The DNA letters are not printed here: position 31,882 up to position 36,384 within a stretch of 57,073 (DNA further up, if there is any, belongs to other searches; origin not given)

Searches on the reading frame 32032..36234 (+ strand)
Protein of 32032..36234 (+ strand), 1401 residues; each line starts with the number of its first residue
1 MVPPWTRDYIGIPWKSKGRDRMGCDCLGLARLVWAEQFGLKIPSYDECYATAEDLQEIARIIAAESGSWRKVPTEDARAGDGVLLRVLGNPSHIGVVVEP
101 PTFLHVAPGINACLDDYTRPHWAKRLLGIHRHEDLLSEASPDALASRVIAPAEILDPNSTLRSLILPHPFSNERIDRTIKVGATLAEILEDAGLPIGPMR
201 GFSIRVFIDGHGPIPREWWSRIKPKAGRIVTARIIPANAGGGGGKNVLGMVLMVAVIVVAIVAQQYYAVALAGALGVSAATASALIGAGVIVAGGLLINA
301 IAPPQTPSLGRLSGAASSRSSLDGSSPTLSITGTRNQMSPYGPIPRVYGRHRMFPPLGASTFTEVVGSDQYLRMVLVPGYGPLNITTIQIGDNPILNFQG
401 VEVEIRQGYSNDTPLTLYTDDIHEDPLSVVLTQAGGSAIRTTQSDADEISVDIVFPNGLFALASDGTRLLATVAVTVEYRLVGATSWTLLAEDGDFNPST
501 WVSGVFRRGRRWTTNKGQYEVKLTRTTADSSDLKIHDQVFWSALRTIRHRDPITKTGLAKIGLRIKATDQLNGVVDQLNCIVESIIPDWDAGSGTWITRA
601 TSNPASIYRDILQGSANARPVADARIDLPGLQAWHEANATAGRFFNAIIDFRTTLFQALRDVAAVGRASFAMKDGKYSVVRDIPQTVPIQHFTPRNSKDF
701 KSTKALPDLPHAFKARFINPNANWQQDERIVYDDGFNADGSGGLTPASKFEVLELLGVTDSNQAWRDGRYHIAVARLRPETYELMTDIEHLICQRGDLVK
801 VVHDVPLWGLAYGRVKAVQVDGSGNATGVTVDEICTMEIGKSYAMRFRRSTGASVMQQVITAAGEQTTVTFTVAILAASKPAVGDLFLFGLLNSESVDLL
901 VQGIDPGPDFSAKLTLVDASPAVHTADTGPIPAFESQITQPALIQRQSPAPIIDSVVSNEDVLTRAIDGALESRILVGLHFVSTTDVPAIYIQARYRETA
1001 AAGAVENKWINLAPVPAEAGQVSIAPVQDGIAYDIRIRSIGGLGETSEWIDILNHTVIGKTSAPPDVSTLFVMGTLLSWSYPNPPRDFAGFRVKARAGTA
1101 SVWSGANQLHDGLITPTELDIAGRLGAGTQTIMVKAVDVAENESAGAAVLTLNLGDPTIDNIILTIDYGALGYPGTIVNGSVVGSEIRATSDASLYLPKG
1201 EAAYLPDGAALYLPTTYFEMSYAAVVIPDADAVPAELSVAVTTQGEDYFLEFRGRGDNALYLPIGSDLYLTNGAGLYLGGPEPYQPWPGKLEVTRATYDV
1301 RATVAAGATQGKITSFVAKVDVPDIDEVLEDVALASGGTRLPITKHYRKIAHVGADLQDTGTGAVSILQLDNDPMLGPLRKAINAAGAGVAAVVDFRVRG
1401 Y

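Call 24: search_protein_families(library=pfam, proteins=[window:32032-36234:+], max_evalue=0.01)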
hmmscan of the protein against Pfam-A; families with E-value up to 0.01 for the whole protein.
window:32032-36234:+ (1401 aa): 3 families
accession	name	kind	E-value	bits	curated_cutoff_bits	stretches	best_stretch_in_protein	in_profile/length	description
PF24801.1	FNIII-A_GpJ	-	4.2e-19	69.4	27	1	423-549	3-125/126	Tip attachment protein J,FNIII-A domain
PF00877.26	NLPC_P60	-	9.7e-09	35.6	23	1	13-130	3-104/105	NlpC/P60 family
PF13550.12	Phage-tail_3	-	5.1e-06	26.9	23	1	658-805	9-152/164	Putative phage tail protein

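Call 33: search_protein_families(library=phrogs, proteins=[window:32032-36234:+], max_evalue=0.001)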
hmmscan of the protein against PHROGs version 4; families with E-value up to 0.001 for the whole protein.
window:32032-36234:+ (1401 aa): 9 families
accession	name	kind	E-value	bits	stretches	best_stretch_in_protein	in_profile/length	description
phrog_31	-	tail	2e-119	401.4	1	212-1149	145-1057/1565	central tail fiber J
phrog_469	-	tail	2.8e-58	198.8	2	443-932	413-900/903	tail protein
phrog_1727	-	tail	1.8e-16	60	2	393-548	61-212/1174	tail protein and host specificity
phrog_329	-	tail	3.5e-13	49.7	1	7-135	543-659/949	minor tail protein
phrog_23466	-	unknown function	6.4e-12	46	1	620-928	44-350/358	-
phrog_2589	-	tail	6.9e-09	33.6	1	646-1144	334-798/3686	tail protein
phrog_2552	-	unknown function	1.1e-06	29.5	1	23-144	12-132/142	-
phrog_2148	-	tail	1.9e-06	27.5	1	645-872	74-290/901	tail fiber protein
phrog_7997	-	tail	2.8e-05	23.9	1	645-1068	31-425/589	tail protein and host specificity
